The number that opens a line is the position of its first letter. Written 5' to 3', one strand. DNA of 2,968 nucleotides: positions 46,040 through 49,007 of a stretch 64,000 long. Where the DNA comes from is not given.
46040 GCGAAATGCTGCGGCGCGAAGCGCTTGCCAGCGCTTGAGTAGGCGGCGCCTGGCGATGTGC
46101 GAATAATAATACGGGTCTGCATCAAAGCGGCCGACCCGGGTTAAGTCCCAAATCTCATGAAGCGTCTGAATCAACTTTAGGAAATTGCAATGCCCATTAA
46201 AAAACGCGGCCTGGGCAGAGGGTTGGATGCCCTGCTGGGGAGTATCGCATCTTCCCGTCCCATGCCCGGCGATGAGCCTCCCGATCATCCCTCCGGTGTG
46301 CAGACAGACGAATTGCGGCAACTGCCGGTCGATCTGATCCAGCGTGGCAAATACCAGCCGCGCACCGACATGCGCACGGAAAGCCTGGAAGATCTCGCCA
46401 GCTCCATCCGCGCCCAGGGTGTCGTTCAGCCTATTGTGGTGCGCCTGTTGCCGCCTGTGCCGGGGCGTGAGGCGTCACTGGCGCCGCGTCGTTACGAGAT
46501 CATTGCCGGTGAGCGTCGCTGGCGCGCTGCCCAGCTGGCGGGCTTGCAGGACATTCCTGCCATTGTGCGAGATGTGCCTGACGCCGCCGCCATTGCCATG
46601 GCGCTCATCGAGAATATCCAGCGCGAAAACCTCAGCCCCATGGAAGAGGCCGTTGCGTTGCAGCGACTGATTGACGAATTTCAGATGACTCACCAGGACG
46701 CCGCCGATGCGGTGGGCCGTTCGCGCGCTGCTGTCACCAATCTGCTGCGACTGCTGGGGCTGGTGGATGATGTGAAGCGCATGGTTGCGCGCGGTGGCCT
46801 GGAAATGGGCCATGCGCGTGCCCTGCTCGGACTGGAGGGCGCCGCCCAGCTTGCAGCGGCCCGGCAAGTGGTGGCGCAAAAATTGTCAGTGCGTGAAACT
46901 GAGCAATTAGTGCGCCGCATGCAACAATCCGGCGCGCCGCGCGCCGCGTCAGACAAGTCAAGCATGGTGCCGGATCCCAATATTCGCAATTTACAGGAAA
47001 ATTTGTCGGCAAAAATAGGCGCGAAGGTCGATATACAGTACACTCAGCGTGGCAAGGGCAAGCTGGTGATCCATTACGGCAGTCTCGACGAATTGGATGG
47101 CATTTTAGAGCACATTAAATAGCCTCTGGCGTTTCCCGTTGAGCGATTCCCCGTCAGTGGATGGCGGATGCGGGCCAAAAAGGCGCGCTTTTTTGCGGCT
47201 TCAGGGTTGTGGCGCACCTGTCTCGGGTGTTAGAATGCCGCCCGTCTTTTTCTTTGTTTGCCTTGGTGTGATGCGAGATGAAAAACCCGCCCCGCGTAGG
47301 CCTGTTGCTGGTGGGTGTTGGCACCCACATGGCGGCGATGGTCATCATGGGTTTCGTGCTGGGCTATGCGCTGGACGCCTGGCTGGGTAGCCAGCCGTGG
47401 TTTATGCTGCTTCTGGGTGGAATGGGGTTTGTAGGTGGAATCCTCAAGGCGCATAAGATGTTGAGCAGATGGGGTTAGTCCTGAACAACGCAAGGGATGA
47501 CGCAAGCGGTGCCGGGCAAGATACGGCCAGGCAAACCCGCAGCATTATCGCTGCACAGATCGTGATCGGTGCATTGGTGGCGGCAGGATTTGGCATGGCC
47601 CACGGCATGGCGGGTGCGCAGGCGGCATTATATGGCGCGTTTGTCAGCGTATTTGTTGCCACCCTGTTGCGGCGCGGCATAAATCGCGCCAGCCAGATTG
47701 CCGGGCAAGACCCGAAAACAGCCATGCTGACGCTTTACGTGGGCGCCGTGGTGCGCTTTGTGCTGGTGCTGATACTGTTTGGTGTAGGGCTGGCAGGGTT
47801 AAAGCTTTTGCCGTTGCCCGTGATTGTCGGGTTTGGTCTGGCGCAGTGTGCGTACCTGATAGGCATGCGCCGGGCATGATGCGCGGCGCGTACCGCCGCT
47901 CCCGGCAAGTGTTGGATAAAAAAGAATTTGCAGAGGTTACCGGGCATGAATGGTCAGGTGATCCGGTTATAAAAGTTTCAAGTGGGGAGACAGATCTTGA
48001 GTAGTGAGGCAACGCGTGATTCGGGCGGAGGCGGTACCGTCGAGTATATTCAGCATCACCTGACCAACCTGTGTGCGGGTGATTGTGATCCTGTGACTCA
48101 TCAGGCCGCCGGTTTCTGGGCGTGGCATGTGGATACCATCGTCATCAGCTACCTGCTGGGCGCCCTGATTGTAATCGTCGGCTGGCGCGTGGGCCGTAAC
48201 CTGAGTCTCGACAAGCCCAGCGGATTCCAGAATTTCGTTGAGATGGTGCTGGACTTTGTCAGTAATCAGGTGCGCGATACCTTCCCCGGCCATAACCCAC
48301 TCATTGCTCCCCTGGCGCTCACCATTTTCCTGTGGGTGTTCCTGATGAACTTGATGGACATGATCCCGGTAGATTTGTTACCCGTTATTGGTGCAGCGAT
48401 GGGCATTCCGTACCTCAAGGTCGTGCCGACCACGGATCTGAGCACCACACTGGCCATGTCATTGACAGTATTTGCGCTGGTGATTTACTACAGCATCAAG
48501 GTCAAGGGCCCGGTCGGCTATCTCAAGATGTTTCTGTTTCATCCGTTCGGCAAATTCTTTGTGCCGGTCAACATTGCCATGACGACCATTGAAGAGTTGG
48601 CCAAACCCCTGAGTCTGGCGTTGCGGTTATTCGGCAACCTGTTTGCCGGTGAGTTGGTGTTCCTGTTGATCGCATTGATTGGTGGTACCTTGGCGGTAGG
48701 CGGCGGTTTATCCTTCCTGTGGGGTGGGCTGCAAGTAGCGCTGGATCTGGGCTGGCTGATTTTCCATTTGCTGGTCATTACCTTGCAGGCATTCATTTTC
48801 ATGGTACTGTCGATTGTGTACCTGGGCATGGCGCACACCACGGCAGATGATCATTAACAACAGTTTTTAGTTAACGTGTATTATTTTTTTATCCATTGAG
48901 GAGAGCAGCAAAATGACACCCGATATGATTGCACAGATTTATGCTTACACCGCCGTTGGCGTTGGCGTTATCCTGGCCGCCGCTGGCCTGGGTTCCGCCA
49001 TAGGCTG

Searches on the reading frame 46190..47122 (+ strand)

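Call 86: search_protein_families(library=pfam, proteins=[window:46190-47122:+], max_evalue=0.001)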
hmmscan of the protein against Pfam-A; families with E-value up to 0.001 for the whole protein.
window:46190-47122:+ (310 aa): 4 families
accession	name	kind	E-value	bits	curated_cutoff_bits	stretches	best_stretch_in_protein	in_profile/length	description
PF02195.25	ParB_N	-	2.8e-37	127.1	26.3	1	41-144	2-95/95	ParB N-terminal domain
PF17762.8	HTH_ParB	-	5.3e-34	116.9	22.6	1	146-245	1-101/102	ParB HTH domain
PF23552.2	ParB_C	-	1.1e-23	82.8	23.8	1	261-310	1-50/50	ParB dimerisation domain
PF20432.4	Xre-like-HTH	-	0.00021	22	25.8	0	155-184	13-42/63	Antitoxin Xre-like helix-turn-helix domain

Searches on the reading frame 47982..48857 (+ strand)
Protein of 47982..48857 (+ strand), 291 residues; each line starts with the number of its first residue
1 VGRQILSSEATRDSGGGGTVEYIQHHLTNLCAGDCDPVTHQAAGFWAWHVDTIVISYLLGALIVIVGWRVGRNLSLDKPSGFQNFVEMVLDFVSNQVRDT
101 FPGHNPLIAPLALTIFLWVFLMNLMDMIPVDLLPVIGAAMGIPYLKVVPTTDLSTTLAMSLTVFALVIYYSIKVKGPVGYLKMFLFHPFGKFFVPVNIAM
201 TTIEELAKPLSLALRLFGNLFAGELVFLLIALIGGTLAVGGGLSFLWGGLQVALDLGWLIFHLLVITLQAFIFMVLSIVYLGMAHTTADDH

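Call 86: search_protein_families(library=pfam, proteins=[window:47982-48857:+], max_evalue=0.001)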
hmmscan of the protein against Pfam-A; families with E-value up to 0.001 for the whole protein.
window:47982-48857:+ (291 aa): 1 family
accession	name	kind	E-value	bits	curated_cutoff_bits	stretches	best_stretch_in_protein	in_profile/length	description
PF00119.25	ATP-synt_A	-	2.1e-55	188.4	33.9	1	54-281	2-216/217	ATP synthase A chain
